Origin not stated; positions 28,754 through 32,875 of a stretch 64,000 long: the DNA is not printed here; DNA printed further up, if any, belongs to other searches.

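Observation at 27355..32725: Polymerase/terminator fusion (FkbM-GT2-GT2-GT4, 1273 aa) next to a CBD-less Wzm/Wzt exporter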

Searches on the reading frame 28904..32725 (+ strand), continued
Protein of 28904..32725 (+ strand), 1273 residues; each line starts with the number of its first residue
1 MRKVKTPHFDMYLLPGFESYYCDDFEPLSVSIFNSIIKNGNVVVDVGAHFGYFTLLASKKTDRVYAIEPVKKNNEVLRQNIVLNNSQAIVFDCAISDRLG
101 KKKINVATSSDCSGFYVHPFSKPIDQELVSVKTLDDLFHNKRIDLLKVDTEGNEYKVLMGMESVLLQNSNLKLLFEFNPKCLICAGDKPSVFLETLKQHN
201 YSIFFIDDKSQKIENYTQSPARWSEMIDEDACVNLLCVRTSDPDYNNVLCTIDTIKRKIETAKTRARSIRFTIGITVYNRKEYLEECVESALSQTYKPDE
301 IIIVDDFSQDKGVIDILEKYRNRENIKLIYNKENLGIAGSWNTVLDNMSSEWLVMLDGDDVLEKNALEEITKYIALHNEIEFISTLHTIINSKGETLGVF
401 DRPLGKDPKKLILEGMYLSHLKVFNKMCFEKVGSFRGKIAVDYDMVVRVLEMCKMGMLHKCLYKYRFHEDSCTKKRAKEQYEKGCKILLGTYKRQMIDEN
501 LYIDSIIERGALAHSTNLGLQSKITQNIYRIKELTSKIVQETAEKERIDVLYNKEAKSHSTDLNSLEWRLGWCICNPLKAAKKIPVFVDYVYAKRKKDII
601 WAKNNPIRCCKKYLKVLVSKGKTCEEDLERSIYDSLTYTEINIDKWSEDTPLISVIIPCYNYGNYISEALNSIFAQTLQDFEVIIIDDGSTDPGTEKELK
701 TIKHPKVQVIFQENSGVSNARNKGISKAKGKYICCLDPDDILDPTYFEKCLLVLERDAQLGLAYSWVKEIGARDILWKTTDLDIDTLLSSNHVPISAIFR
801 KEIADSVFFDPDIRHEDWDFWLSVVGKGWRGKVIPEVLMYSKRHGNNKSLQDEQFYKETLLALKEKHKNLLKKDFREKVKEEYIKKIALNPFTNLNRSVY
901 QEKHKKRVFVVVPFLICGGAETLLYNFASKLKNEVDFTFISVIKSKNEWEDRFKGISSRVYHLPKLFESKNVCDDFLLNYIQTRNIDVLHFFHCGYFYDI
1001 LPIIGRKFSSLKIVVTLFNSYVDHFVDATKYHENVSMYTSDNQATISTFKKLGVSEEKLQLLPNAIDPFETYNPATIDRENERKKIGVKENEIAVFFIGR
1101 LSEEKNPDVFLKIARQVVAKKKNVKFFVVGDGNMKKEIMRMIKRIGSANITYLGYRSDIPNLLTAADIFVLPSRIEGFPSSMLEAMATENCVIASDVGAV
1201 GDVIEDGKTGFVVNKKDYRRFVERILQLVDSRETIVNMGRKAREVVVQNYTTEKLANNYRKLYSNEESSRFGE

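Call 20: find_encoding_contigs(protein=P0005, flank=8000, max_places=2)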
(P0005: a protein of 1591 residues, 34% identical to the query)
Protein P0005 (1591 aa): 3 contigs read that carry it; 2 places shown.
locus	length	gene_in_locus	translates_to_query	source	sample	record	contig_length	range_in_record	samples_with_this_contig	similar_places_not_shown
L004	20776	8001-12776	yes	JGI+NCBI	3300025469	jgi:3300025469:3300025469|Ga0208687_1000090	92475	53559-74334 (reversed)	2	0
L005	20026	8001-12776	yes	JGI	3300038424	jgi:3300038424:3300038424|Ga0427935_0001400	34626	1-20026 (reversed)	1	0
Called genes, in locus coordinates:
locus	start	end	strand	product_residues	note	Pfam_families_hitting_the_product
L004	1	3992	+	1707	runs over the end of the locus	PF02085:Cytochrom_CIII (faint), PF14522:Cytochrome_C7 (faint), PF14537:Cytochrom_c3_2 (faint)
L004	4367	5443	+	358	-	PF13439:Glyco_transf_4 (weak), PF00534:Glycos_transf_1, PF13692:Glyco_trans_1_4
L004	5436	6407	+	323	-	PF00535:Glycos_transf_2, PF10111:Glyco_tranf_2_2, PF13641:Glyco_tranf_2_3, PF13632:Glyco_trans_2_3 (weak)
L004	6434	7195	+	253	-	PF01061:ABC2_membrane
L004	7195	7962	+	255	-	PF02463:SMC_N (faint), PF13476:AAA_23 (weak), PF13555:AAA_29 (weak), PF00005:ABC_tran, PF13304:AAA_21 (faint)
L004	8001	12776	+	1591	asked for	PF05050:Methyltransf_21, PF01209:Ubie_methyltran, PF13489:Methyltransf_23, PF13847:Methyltransf_31, PF08241:Methyltransf_11, PF13649:Methyltransf_25, PF00535:Glycos_transf_2, PF13641:Glyco_tranf_2_3, +8 more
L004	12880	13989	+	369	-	PF01757:Acyl_transf_3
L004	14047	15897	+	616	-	PF20176:DUF6541 (weak)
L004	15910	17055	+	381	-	PF00535:Glycos_transf_2, PF26629:GT2_TM_C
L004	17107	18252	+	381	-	PF13439:Glyco_transf_4, PF13524:Glyco_trans_1_2 (faint), PF13579:Glyco_trans_4_4, PF20706:GT4-conflict, PF00534:Glycos_transf_1, PF13692:Glyco_trans_1_4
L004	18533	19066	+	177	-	-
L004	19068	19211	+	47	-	-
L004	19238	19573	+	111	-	-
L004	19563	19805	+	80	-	-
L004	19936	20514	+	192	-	PF14378:PAP2_3, PF01569:PAP2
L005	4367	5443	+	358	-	PF13439:Glyco_transf_4 (weak), PF00534:Glycos_transf_1, PF13692:Glyco_trans_1_4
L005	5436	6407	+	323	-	PF00535:Glycos_transf_2, PF10111:Glyco_tranf_2_2, PF13641:Glyco_tranf_2_3, PF13632:Glyco_trans_2_3 (weak)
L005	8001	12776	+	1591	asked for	PF05050:Methyltransf_21, PF01209:Ubie_methyltran, PF13489:Methyltransf_23, PF13847:Methyltransf_31, PF08241:Methyltransf_11, PF13649:Methyltransf_25, PF00535:Glycos_transf_2, PF13641:Glyco_tranf_2_3, +8 more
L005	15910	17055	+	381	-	PF00535:Glycos_transf_2, PF26629:GT2_TM_C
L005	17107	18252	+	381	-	PF13439:Glyco_transf_4, PF13579:Glyco_trans_4_4, PF20706:GT4-conflict, PF00534:Glycos_transf_1, PF13692:Glyco_trans_1_4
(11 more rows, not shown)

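Call 21: find_encoding_contigs(protein=P0011, flank=8000, max_places=2)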
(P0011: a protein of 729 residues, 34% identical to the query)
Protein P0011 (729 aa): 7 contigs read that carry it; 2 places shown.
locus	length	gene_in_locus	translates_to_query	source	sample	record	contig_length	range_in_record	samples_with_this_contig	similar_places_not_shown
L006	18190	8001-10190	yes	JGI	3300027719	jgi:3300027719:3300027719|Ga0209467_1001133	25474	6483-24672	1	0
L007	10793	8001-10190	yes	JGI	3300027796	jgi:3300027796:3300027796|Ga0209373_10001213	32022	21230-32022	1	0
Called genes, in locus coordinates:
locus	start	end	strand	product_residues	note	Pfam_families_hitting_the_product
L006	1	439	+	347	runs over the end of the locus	PF00535:Glycos_transf_2, PF10111:Glyco_tranf_2_2, PF13641:Glyco_tranf_2_3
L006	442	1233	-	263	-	PF13489:Methyltransf_23, PF03848:TehB, PF08003:Methyltransf_9 (weak), PF01209:Ubie_methyltran, PF08241:Methyltransf_11, PF08242:Methyltransf_12, PF13649:Methyltransf_25, PF13847:Methyltransf_31, +4 more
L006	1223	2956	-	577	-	PF13371:TPR_9 (faint), PF13428:TPR_14 (faint), PF13414:TPR_11, PF13424:TPR_12 (weak), PF00515:TPR_1, PF07719:TPR_2 (weak), PF13181:TPR_8 (weak), PF14559:TPR_19 (weak), +4 more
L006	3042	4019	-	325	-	PF01933:CofD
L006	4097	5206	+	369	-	PF01757:Acyl_transf_3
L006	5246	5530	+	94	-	-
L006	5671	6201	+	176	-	PF01936:NYN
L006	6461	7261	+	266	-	PF01061:ABC2_membrane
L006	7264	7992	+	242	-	PF00005:ABC_tran, PF13304:AAA_21 (faint)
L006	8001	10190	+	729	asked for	PF05575:V_cholerae_RfbT (weak), PF05050:Methyltransf_21, PF13439:Glyco_transf_4, PF00534:Glycos_transf_1, PF13692:Glyco_trans_1_4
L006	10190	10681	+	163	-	-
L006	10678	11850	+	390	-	PF13439:Glyco_transf_4, PF00534:Glycos_transf_1, PF13692:Glyco_trans_1_4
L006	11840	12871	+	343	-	PF00535:Glycos_transf_2, PF10111:Glyco_tranf_2_2, PF13641:Glyco_tranf_2_3, PF13632:Glyco_trans_2_3 (weak)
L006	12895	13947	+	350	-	PF01757:Acyl_transf_3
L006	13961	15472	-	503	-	-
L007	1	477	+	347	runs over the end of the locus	PF00535:Glycos_transf_2, PF10111:Glyco_tranf_2_2, PF13641:Glyco_tranf_2_3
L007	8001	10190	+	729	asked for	PF05575:V_cholerae_RfbT (weak), PF05050:Methyltransf_21, PF13439:Glyco_transf_4, PF00534:Glycos_transf_1, PF13692:Glyco_trans_1_4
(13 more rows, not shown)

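Call 28: find_encoding_contigs(protein=P0003, flank=8000, max_places=2)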
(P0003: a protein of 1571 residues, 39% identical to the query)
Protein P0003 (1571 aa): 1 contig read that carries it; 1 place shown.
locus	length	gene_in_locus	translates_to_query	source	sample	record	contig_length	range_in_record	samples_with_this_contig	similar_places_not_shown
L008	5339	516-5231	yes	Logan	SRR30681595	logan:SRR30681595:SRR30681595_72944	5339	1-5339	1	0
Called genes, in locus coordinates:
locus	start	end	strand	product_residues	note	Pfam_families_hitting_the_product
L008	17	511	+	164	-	PF14524:Wzt_C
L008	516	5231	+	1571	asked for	PF05575:V_cholerae_RfbT, PF05050:Methyltransf_21, PF00535:Glycos_transf_2, PF10111:Glyco_tranf_2_2, PF00535:Glycos_transf_2, PF13641:Glyco_tranf_2_3, PF16994:Glyco_trans_4_5, PF00534:Glycos_transf_1, +5 more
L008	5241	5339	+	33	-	?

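Call 29: find_encoding_contigs(protein=P0008, flank=8000, max_places=2)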
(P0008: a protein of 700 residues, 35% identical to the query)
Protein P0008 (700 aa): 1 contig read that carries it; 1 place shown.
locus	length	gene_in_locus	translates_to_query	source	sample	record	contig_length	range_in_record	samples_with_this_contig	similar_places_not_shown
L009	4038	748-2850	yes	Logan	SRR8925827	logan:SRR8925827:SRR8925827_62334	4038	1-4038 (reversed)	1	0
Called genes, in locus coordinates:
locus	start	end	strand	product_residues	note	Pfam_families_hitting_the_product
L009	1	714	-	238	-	?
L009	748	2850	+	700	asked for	PF05575:V_cholerae_RfbT, PF05050:Methyltransf_21, PF00534:Glycos_transf_1, PF13692:Glyco_trans_1_4, PF13524:Glyco_trans_1_2 (faint)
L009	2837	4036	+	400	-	?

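Call 31: search_protein_families(library=pfam, proteins=[P0003, P0005, P0008, P0011, P0028], max_evalue=0.00001)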
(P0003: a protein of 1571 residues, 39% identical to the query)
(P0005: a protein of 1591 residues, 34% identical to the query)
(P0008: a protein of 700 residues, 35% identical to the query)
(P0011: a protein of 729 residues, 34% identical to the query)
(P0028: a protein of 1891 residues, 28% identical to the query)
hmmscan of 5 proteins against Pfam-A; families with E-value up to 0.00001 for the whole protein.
P0003 (1571 aa): 13 families
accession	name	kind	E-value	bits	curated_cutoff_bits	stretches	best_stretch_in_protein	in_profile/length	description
PF00535.33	Glycos_transf_2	-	9.1e-40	136.8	23.3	2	456-618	1-167/168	Glycosyl transferase family 2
PF00534.26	Glycos_transf_1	-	6.4e-20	71.8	26.4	1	1153-1310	16-171/172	Glycosyl transferases group 1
PF13692.12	Glyco_trans_1_4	-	2.4e-17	63.9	27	1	1156-1296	5-141/142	Glycosyl transferases group 1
PF05050.19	Methyltransf_21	-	5e-16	59.7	22.7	1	64-189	1-138/173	Methyltransferase FkbM domain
PF16994.11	Glyco_trans_4_5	-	3.9e-13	49.9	26.6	1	984-1086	6-110/172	Glycosyl-transferase family 4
PF13641.12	Glyco_tranf_2_3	-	7.6e-11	42.9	27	1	711-925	5-216/230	Glycosyltransferase like family 2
PF08241.18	Methyltransf_11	-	8.2e-11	42.8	21.2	1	1400-1452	44-95/95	Methyltransferase domain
PF13489.12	Methyltransf_23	-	2.1e-08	34.5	27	1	1412-1499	80-160/164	Methyltransferase domain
PF05575.17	V_cholerae_RfbT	-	2.1e-08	34.3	27.9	1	37-231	55-261/286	Vibrio cholerae RfbT protein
PF13847.12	Methyltransf_31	-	9.5e-08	32.3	27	0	1407-1463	63-114/145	Methyltransferase domain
PF13649.12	Methyltransf_25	-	1.3e-07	32.6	27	0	1403-1448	51-97/97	Methyltransferase domain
PF10111.15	Glyco_tranf_2_2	-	1.5e-07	31.6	27.3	1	456-644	1-206/276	Glycosyltransferase like family 2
PF13632.12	Glyco_trans_2_3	-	4.2e-06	27.2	27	0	845-920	49-122/198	Glycosyl transferase family group 2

P0005 (1591 aa): 15 families
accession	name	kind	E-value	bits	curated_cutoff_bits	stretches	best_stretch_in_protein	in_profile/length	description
PF00535.33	Glycos_transf_2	-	1.3e-45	155.7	23.3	2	465-592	2-132/168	Glycosyl transferase family 2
PF00534.26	Glycos_transf_1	-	1.7e-36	125.7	26.4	1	1360-1516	13-171/172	Glycosyl transferases group 1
PF13692.12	Glyco_trans_1_4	-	5.9e-28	98.3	27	1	1363-1503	2-142/142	Glycosyl transferases group 1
PF05050.19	Methyltransf_21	-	6.7e-17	62.6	22.7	1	62-200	1-150/173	Methyltransferase FkbM domain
PF08241.18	Methyltransf_11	-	2.4e-16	60.6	21.2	1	303-400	1-95/95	Methyltransferase domain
PF13649.12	Methyltransf_25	-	1.4e-13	51.8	27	1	302-396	1-97/97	Methyltransferase domain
PF13847.12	Methyltransf_31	-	1e-12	48.4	27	1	298-423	3-138/145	Methyltransferase domain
PF20706.3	GT4-conflict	-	2.3e-11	43.7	26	1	1371-1478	208-320/385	Family 4 Glycosyltransferase in conflict systems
PF13439.12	Glyco_transf_4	-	2.5e-11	44.3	28.5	1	1239-1339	67-168/170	Glycosyltransferase Family 4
PF13641.12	Glyco_tranf_2_3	-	3.8e-11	43.9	27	1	463-570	3-119/230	Glycosyltransferase like family 2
PF13489.12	Methyltransf_23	-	1.4e-10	41.6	27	1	295-406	19-122/164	Methyltransferase domain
PF08242.18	Methyltransf_12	-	2.3e-09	38.3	30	1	303-398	1-98/98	Methyltransferase domain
PF01209.24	Ubie_methyltran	-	2.3e-09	37.4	20.1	1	297-400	46-151/233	ubiE/COQ5 methyltransferase family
PF05575.17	V_cholerae_RfbT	-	1.1e-06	28.6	27.9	1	58-199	81-227/286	Vibrio cholerae RfbT protein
PF07021.18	MetW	-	3.4e-06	27.3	21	0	295-401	9-108/193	Methionine biosynthesis protein MetW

P0008 (700 aa): 4 families
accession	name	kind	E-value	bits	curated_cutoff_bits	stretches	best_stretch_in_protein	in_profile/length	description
PF00534.26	Glycos_transf_1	-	1.1e-30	106.9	26.4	1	453-612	9-170/172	Glycosyl transferases group 1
PF13692.12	Glyco_trans_1_4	-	1.7e-20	74.1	27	1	461-598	3-140/142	Glycosyl transferases group 1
PF05050.19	Methyltransf_21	-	2.7e-20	73.6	22.7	1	62-222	1-172/173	Methyltransferase FkbM domain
PF05575.17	V_cholerae_RfbT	-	1.9e-09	37.7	27.9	1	38-181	61-210/286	Vibrio cholerae RfbT protein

P0011 (729 aa): 5 families
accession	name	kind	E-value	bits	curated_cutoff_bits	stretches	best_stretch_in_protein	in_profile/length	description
PF00534.26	Glycos_transf_1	-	1.5e-26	93.4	26.4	1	462-626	4-169/172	Glycosyl transferases group 1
PF13692.12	Glyco_trans_1_4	-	4.8e-21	76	27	1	475-614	3-140/142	Glycosyl transferases group 1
PF05050.19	Methyltransf_21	-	2.2e-14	54.4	22.7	1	58-216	1-171/173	Methyltransferase FkbM domain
PF13439.12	Glyco_transf_4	-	7.7e-10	39.5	28.5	1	286-456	3-169/170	Glycosyltransferase Family 4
PF05575.17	V_cholerae_RfbT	-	2.4e-06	27.5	27.9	1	46-193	73-227/286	Vibrio cholerae RfbT protein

P0028 (1891 aa): 5 families
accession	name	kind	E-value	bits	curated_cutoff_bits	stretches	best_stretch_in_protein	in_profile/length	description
PF05050.19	Methyltransf_21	-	5.6e-51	173.5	22.7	3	553-718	1-172/173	Methyltransferase FkbM domain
PF20330.3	DUF6625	-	1.6e-15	58.1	27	2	1076-1127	7-58/267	Family of unknown function (DUF6625)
PF00534.26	Glycos_transf_1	-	2.2e-10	40.8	26.4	1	198-322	13-133/172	Glycosyl transferases group 1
PF01728.25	FtsJ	-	2.6e-09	37.7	24.1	0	541-590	15-70/181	FtsJ-like methyltransferase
PF13692.12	Glyco_trans_1_4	-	3e-09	37.7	27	1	204-328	5-125/142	Glycosyl transferases group 1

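Call 57: search_protein_families(library=pfam, proteins=[L009:1-714:-], max_evalue=0.001)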
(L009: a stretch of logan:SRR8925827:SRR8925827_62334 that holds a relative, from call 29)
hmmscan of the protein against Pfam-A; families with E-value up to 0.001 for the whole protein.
L009:1-714:- (238 aa): 5 families
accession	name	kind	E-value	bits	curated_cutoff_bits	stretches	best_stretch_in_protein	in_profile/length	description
PF00535.33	Glycos_transf_2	-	3.8e-28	99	23.3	1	4-178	1-167/168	Glycosyl transferase family 2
PF10111.15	Glyco_tranf_2_2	-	6.6e-16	59.1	27.3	1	5-206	2-206/276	Glycosyltransferase like family 2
PF13641.12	Glyco_tranf_2_3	-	2.4e-09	38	27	1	3-220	3-216/230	Glycosyltransferase like family 2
PF13632.12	Glyco_trans_2_3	-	1.7e-06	28.4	27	1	84-218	2-125/198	Glycosyl transferase family group 2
PF13712.12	Glyco_tranf_2_5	-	0.00041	20.6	27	0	56-231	29-204/210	Glycosyltransferase like family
